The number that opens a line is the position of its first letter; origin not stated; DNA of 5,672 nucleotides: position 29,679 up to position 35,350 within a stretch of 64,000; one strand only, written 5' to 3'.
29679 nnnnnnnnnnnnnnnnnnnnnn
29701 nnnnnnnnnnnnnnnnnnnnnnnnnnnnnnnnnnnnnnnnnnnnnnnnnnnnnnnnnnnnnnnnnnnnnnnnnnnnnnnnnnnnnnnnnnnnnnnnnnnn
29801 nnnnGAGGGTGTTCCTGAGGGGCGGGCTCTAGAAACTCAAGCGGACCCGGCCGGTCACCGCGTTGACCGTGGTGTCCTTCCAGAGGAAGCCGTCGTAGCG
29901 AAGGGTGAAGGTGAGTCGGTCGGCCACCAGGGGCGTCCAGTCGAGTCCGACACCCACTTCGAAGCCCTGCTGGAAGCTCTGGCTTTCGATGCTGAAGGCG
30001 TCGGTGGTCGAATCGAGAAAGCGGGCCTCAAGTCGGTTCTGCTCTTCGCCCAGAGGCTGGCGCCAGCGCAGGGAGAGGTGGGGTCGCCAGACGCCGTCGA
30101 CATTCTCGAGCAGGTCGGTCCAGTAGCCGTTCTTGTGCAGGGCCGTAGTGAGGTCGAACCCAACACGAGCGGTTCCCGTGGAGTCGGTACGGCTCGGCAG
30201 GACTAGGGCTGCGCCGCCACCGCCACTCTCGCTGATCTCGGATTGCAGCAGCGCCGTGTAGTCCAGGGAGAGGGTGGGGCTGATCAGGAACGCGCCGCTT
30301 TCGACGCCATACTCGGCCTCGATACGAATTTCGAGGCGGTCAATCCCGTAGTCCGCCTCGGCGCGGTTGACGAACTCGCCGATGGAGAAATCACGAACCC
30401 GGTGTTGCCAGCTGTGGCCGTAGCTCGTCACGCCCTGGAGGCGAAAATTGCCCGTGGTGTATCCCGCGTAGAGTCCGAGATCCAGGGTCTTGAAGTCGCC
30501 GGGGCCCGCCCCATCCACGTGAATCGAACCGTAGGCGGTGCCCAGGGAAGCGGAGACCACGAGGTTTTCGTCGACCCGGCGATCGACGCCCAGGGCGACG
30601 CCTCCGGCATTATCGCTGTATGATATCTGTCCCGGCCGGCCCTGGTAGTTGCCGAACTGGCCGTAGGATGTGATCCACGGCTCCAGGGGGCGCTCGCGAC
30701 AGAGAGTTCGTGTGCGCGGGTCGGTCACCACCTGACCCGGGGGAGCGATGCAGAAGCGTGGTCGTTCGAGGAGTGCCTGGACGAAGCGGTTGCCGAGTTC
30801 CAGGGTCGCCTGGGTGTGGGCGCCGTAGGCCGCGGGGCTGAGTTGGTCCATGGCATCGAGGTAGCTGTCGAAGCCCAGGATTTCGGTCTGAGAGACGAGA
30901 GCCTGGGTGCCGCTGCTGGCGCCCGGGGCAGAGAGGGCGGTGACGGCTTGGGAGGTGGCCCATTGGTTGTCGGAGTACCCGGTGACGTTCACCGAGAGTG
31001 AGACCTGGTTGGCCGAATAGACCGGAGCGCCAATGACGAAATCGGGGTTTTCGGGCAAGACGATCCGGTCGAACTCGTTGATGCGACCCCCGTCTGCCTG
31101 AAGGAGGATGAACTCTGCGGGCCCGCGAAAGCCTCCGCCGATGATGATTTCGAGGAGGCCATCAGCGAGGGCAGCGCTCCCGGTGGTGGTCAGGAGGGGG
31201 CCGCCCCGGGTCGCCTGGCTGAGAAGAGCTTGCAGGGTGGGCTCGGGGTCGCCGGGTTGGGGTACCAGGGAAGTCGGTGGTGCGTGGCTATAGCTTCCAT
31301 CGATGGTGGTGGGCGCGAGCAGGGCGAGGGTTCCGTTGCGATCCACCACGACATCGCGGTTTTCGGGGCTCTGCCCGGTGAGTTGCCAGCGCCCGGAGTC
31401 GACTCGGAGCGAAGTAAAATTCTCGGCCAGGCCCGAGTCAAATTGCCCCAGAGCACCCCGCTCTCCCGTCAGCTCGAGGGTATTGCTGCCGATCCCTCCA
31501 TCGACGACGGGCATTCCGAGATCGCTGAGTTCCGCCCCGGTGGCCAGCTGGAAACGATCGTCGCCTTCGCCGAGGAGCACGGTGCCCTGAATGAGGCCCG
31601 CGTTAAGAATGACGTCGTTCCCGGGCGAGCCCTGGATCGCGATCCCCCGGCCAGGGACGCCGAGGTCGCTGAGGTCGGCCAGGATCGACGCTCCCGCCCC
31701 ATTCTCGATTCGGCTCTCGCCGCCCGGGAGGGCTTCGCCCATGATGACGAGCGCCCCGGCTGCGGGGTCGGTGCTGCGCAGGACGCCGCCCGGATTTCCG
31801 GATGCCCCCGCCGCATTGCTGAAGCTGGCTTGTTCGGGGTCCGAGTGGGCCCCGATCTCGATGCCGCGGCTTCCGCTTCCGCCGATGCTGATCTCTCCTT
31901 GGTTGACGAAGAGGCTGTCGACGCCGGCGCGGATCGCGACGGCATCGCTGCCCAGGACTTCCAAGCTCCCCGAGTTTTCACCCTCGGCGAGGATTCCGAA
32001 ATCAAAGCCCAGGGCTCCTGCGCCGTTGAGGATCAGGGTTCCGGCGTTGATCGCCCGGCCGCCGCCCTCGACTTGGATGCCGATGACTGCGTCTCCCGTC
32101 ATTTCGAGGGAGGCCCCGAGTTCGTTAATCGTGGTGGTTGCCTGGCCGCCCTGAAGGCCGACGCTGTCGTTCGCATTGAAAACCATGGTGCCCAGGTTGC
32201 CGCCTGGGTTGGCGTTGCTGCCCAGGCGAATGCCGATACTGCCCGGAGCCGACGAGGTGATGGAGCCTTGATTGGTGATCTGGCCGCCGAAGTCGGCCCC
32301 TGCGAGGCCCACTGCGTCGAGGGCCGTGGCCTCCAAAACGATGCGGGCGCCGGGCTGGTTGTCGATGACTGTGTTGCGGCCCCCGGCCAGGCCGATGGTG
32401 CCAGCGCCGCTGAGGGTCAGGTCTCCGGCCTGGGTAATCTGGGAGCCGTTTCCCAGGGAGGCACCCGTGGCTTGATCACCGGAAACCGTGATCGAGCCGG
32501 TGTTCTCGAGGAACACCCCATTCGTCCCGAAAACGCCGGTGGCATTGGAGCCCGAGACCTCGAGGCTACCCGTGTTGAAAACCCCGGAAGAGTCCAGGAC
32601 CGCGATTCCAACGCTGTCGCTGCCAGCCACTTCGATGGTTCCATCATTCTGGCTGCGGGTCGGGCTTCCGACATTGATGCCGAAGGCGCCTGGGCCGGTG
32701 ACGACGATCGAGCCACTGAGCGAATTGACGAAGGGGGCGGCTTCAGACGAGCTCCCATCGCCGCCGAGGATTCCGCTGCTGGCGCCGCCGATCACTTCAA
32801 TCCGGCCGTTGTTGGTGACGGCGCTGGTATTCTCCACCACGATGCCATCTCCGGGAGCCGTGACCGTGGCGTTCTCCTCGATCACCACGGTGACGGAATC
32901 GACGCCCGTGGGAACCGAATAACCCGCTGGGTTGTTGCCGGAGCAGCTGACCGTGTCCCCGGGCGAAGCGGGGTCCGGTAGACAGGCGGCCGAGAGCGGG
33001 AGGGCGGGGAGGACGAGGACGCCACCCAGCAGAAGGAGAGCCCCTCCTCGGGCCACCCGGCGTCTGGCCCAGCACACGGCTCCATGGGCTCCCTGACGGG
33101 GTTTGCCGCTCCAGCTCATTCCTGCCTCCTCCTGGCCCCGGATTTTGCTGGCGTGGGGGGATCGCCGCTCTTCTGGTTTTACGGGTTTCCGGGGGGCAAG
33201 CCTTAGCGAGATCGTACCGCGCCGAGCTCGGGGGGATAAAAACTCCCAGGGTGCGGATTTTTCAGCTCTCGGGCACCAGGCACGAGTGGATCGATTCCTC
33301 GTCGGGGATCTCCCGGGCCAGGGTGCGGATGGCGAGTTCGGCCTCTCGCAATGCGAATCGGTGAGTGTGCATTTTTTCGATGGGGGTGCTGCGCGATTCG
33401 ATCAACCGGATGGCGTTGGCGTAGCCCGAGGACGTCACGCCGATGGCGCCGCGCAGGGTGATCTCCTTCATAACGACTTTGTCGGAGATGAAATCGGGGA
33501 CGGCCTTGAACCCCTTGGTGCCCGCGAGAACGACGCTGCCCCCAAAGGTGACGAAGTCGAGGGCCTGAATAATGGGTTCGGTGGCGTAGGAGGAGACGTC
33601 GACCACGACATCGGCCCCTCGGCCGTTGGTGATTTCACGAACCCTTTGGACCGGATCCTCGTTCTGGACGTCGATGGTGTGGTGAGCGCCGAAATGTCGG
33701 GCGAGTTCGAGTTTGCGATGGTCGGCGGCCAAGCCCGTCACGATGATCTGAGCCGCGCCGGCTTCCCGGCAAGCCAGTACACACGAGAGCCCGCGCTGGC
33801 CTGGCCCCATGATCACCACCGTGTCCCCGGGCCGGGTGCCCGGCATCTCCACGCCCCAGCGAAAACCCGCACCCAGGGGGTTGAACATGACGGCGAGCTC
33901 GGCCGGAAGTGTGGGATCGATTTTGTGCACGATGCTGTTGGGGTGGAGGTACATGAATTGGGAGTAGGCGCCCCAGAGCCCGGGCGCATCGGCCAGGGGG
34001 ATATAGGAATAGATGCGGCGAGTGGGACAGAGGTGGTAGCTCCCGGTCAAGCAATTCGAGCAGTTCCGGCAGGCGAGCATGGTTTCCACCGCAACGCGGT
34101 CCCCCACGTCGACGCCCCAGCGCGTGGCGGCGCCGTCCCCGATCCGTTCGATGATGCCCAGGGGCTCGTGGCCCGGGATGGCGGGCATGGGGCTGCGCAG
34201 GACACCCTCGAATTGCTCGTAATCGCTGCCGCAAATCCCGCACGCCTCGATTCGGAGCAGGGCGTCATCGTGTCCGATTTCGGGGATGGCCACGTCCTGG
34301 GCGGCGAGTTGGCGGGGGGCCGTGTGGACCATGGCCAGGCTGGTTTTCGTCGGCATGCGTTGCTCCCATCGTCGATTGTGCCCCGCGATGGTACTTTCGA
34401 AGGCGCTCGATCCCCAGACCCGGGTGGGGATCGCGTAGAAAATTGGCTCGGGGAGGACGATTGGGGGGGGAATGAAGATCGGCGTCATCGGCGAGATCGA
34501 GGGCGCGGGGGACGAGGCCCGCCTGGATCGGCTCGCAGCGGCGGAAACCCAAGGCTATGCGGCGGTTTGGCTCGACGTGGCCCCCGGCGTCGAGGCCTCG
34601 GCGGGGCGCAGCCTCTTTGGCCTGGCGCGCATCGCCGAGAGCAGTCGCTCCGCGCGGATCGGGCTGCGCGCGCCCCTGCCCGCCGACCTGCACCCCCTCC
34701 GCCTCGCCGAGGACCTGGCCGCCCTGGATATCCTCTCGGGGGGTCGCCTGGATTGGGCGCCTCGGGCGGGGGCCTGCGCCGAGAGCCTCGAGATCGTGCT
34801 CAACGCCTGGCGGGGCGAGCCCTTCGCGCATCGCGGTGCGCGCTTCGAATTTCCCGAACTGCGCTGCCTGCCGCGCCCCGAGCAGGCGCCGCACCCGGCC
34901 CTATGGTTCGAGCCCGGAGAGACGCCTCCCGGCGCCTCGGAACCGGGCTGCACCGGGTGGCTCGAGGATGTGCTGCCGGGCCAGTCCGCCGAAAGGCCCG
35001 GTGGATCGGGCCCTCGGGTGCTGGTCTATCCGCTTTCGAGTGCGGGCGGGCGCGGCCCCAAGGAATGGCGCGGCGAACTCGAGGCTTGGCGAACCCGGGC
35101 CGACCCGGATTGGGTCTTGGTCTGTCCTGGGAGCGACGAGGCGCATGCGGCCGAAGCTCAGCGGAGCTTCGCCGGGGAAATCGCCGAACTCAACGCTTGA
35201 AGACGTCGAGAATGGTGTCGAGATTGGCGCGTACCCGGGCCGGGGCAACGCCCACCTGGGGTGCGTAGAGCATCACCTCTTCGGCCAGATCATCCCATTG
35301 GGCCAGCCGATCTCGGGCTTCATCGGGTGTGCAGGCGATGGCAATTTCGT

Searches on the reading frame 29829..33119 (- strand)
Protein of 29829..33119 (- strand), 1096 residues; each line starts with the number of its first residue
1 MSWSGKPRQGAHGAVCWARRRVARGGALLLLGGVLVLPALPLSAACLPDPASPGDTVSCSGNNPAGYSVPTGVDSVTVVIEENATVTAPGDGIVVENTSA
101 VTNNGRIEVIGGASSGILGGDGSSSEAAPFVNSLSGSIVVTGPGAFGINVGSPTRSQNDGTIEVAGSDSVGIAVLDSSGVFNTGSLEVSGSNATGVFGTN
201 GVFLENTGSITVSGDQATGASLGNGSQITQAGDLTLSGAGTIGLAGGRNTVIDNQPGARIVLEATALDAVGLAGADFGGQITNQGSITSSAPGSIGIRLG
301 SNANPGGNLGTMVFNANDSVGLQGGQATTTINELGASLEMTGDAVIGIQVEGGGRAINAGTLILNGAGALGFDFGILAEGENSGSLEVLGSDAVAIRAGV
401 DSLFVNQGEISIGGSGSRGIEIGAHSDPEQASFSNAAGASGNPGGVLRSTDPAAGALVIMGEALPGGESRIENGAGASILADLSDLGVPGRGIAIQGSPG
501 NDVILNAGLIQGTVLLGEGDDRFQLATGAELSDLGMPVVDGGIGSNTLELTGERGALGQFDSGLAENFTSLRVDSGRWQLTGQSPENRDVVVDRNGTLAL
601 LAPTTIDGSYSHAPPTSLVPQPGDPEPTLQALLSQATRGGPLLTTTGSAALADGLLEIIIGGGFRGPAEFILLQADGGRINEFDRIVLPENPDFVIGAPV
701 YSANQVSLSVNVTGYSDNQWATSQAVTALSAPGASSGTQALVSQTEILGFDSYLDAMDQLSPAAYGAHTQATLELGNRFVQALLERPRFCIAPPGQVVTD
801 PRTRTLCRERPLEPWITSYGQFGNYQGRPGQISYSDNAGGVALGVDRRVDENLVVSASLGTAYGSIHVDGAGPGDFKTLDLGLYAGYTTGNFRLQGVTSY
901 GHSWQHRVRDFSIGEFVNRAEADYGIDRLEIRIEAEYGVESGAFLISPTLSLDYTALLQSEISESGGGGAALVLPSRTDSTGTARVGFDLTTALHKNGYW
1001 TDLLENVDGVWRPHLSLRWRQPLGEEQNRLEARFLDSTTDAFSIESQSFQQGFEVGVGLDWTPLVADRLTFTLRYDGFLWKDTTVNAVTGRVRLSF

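Call 19: search_protein_families(library=pfam, proteins=[window:29829-33119:-], max_evalue=0.00001)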
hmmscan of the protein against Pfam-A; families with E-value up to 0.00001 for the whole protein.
window:29829-33119:- (1096 aa): 1 family
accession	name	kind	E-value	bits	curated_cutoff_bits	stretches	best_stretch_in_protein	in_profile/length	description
PF03797.25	Autotransporter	-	2.4e-36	126.2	26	1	815-1076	2-255/255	Autotransporter beta-domain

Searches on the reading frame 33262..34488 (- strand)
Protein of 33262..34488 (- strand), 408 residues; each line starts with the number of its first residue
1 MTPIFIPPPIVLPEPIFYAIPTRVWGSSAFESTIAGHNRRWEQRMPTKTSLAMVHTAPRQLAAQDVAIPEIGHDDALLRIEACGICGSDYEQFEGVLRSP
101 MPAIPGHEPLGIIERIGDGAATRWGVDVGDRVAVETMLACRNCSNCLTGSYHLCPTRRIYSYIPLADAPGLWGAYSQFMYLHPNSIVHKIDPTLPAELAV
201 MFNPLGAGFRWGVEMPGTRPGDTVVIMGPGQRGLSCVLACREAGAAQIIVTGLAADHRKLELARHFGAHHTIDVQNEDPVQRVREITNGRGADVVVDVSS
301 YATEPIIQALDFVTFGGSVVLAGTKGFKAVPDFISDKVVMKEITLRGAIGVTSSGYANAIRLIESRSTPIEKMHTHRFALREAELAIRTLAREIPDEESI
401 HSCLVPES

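Call 18: search_protein_families(library=pfam, proteins=[window:33262-34488:-], max_evalue=0.00001)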
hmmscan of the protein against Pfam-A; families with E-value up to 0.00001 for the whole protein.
window:33262-34488:- (408 aa): 2 families
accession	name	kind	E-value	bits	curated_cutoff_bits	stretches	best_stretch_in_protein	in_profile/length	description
PF08240.17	ADH_N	-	2.8e-23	82.6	23.5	1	73-189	2-101/104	Alcohol dehydrogenase GroES-like domain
PF00107.32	ADH_zinc_N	-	2.9e-22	79.4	31.8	1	233-364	3-128/129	Zinc-binding dehydrogenase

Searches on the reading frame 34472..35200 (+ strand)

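Call 37: search_protein_families(library=ncbifam, proteins=[window:34472-35200:+], max_evalue=0.001)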
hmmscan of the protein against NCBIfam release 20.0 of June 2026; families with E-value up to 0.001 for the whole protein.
window:34472-35200:+ (242 aa): 4 families
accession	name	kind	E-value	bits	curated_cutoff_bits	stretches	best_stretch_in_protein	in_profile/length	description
TIGR03619.1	F420_Rv2161c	subfamily_domain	1.3e-09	38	166.9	1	94-145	111-161/247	TIGR03619 family F420-dependent LLM class oxidoreductase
TIGR04027.1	LLM_KPN_01858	hypoth_equivalog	4.3e-07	29.2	412.9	1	19-107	24-114/326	putative FMN-dependent luciferase-like monooxygenase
TIGR03560.1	F420_Rv1855c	subfamily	1.3e-06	28.4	231.4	0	98-145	124-171/227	TIGR03560 family F420-dependent LLM class oxidoreductase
TIGR04020.1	seco_metab_LLM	subfamily_domain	7.2e-05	22.1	244.45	0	59-96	63-102/341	MupA/Atu3671 family FMN-dependent luciferase-like monooxygenase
